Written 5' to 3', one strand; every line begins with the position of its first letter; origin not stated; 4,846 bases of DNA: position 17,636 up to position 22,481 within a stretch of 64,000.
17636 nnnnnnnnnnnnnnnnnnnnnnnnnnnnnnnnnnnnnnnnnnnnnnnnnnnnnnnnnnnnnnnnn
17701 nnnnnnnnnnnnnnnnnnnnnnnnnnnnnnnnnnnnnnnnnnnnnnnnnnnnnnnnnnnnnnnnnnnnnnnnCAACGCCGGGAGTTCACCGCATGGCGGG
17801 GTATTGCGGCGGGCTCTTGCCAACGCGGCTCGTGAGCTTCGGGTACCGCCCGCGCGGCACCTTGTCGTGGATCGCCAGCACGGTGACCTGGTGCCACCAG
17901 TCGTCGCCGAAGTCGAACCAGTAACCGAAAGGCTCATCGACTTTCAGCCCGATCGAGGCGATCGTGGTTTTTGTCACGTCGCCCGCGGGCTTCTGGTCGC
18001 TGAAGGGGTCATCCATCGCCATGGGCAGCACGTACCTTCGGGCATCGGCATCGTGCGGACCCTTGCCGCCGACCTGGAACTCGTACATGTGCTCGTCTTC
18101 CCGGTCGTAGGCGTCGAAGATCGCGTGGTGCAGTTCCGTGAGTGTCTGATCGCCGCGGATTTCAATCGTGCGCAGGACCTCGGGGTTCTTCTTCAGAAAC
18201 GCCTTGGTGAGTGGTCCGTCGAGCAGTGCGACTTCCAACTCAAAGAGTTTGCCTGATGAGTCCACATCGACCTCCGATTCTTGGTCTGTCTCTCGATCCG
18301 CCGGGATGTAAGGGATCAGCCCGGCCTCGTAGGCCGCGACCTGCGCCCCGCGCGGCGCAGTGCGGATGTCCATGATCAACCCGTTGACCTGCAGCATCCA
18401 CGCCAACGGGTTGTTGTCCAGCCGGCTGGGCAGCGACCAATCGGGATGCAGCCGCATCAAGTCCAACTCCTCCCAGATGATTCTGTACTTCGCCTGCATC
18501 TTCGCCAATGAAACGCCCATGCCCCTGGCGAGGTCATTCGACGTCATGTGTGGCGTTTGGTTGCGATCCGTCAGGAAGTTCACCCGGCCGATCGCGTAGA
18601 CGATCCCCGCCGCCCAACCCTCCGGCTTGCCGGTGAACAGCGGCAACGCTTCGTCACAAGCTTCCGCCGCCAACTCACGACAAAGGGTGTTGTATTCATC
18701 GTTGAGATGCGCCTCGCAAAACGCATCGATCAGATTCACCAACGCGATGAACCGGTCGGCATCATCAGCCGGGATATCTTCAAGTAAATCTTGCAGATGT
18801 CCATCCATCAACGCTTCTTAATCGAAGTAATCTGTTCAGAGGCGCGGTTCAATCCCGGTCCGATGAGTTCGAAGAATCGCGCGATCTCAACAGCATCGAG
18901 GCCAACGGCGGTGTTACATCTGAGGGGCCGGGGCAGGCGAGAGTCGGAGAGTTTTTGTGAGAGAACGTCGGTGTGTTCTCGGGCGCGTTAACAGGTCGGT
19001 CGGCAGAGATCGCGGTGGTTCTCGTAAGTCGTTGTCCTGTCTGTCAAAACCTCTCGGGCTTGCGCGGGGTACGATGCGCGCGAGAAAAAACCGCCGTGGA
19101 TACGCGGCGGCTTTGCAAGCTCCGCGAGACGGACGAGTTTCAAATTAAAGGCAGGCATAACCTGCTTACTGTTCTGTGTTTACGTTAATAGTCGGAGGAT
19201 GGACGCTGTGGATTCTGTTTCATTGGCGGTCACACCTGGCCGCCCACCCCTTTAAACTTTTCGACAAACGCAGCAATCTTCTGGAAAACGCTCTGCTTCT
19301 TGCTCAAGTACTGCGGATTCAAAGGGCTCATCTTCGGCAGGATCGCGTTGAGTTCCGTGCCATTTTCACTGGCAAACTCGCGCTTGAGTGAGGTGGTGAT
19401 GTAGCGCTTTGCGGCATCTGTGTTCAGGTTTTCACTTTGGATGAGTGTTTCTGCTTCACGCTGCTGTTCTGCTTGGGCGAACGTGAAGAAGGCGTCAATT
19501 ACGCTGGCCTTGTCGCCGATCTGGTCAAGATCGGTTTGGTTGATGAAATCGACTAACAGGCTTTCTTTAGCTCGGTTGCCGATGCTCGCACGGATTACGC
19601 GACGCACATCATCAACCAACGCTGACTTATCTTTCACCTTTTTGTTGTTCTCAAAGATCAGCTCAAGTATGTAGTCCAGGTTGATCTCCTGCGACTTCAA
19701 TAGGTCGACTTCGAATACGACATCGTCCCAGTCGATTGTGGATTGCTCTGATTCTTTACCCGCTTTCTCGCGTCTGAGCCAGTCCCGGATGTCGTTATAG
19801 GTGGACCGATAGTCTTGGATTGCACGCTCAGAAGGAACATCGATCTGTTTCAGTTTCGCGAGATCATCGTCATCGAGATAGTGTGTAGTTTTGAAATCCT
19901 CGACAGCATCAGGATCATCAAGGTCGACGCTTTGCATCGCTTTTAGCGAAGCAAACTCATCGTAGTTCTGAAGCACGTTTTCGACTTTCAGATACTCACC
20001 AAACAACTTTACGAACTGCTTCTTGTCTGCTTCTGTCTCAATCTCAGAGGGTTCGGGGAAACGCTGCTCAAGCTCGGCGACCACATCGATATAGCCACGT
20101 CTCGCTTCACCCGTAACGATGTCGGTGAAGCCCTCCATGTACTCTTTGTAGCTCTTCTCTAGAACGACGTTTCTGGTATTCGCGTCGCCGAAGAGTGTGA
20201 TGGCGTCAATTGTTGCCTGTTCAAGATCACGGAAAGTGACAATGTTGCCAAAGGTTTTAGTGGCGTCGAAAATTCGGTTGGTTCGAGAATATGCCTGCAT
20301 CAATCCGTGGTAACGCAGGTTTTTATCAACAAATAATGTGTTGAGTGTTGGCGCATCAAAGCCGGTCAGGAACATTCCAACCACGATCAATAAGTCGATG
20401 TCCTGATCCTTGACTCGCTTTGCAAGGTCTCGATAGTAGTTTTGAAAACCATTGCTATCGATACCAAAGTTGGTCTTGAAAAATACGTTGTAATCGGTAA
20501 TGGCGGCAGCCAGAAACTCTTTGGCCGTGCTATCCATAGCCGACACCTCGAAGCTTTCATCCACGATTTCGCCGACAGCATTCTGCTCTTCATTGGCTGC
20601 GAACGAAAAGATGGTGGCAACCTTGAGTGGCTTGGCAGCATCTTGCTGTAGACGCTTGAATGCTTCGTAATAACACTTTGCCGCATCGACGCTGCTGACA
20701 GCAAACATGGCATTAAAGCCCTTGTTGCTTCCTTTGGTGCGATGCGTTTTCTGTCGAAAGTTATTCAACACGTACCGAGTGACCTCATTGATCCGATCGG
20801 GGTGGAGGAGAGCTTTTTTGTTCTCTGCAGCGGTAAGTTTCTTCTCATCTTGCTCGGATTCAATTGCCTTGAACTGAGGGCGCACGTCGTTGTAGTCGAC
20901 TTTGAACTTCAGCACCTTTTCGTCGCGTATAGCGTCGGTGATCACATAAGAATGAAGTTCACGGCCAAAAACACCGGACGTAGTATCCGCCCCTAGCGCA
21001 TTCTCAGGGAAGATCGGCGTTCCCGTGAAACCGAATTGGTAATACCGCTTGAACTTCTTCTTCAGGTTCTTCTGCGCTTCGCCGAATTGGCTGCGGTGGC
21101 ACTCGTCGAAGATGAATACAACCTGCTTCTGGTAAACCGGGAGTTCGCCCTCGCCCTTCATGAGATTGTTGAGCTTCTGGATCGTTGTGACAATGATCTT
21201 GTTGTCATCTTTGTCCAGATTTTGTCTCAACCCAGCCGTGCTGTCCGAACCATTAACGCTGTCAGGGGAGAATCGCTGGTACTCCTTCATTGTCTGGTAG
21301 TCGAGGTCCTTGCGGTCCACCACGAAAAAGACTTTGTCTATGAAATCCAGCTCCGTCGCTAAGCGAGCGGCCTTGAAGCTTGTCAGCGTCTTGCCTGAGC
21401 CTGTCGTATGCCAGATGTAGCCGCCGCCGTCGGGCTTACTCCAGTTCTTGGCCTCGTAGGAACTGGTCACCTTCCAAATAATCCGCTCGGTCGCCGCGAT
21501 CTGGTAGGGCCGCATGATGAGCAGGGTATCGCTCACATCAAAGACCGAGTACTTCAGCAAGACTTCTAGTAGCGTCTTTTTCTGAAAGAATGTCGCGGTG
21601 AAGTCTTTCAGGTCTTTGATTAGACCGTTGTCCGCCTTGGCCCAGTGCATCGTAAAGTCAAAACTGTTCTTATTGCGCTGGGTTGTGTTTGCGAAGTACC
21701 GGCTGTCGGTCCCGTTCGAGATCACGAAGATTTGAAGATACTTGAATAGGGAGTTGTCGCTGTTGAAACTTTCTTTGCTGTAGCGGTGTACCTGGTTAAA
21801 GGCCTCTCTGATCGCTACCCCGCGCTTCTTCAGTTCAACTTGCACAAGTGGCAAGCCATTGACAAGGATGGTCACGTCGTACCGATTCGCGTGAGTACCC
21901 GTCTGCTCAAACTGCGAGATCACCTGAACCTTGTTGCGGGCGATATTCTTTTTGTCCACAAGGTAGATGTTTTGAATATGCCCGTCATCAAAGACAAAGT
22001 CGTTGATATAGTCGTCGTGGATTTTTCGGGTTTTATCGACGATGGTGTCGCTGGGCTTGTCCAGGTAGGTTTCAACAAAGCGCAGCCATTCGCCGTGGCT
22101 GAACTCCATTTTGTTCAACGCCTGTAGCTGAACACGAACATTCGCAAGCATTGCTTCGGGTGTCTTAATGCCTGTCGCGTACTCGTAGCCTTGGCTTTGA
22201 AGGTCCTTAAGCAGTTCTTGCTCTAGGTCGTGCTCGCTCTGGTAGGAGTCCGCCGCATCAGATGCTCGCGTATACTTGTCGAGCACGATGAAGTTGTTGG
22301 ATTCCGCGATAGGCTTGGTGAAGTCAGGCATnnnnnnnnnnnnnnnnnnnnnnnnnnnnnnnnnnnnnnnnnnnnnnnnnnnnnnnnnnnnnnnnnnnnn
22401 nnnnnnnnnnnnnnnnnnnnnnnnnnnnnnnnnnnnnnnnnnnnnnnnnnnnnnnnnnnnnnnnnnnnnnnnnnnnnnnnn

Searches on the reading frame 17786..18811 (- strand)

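Call 65: search_protein_families(library=pfam, proteins=[window:17786-18811:-], max_evalue=0.00001)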
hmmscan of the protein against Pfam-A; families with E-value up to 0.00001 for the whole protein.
window:17786-18811:- (341 aa): 2 families
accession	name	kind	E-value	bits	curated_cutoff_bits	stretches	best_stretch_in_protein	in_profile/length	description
PF19935.4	DUF6398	-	6.6e-30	104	27.2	1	24-127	2-106/106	Domain of unknown function (DUF6398)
PF07929.16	PRiA4_ORF3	-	3.4e-20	72.9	26.6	1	208-335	12-129/173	Plasmid pRiA4b ORF-3-like protein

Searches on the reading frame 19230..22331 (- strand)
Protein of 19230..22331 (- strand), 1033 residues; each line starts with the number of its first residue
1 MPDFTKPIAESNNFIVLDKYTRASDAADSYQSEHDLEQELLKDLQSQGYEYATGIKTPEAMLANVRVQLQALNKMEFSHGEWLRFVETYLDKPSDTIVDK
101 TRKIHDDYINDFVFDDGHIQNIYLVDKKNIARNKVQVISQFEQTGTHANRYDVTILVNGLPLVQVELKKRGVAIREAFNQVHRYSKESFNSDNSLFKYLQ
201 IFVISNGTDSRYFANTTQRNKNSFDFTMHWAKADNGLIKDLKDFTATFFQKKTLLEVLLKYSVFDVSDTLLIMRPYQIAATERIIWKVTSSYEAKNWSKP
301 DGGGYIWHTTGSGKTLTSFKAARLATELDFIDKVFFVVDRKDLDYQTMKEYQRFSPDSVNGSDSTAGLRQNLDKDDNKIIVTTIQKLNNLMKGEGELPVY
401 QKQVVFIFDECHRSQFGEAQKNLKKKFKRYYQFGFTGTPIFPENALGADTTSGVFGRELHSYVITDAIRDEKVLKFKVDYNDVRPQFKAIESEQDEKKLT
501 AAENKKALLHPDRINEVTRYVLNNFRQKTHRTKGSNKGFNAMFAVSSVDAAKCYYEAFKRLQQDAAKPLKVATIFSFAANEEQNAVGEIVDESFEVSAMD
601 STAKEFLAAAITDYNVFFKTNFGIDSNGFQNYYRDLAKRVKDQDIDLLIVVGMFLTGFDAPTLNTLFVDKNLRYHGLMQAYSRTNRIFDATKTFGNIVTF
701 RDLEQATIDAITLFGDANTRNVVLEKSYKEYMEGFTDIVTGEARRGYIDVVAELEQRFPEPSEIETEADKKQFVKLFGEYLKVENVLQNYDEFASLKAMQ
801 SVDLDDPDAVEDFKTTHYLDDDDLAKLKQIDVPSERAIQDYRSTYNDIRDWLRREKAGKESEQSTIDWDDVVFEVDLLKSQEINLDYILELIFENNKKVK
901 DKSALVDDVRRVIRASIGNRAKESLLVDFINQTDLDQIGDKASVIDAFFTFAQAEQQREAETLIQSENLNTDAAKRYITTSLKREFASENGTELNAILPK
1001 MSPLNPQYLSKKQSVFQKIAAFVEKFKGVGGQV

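Call 65: search_protein_families(library=pfam, proteins=[window:19230-22331:-], max_evalue=0.00001)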
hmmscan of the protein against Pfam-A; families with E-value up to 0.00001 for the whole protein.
window:19230-22331:- (1033 aa): 7 families
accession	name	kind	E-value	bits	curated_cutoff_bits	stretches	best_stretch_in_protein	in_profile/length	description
PF12008.13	EcoR124_C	-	8.8e-72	242.3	23.1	1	723-1026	1-260/260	Type I restriction and modification enzyme - subunit R C terminal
PF22679.2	T1R_D3-like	-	2e-60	204.2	27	1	537-702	1-158/158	Type I restriction enzyme subunit R domain 3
PF18766.7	SWI2_SNF2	-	8.7e-54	182.9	26.7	1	276-498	1-208/221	SWI2/SNF2 ATPase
PF04313.20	HSDR_N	-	3.5e-47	161.3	25.1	1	30-221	1-198/198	Type I restriction enzyme R protein N terminus (HSDR_N)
PF04851.21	ResIII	-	1.4e-40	139.3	22.5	1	272-440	3-163/164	Type III restriction enzyme, res subunit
PF00270.35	DEAD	-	3.4e-08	33.9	26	1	309-430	22-145/167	DEAD/DEAH box helicase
PF13588.12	HSDR_N_2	-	1.7e-06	28.5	25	0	123-218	12-99/110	Type I restriction enzyme R protein N terminus (HSDR_N)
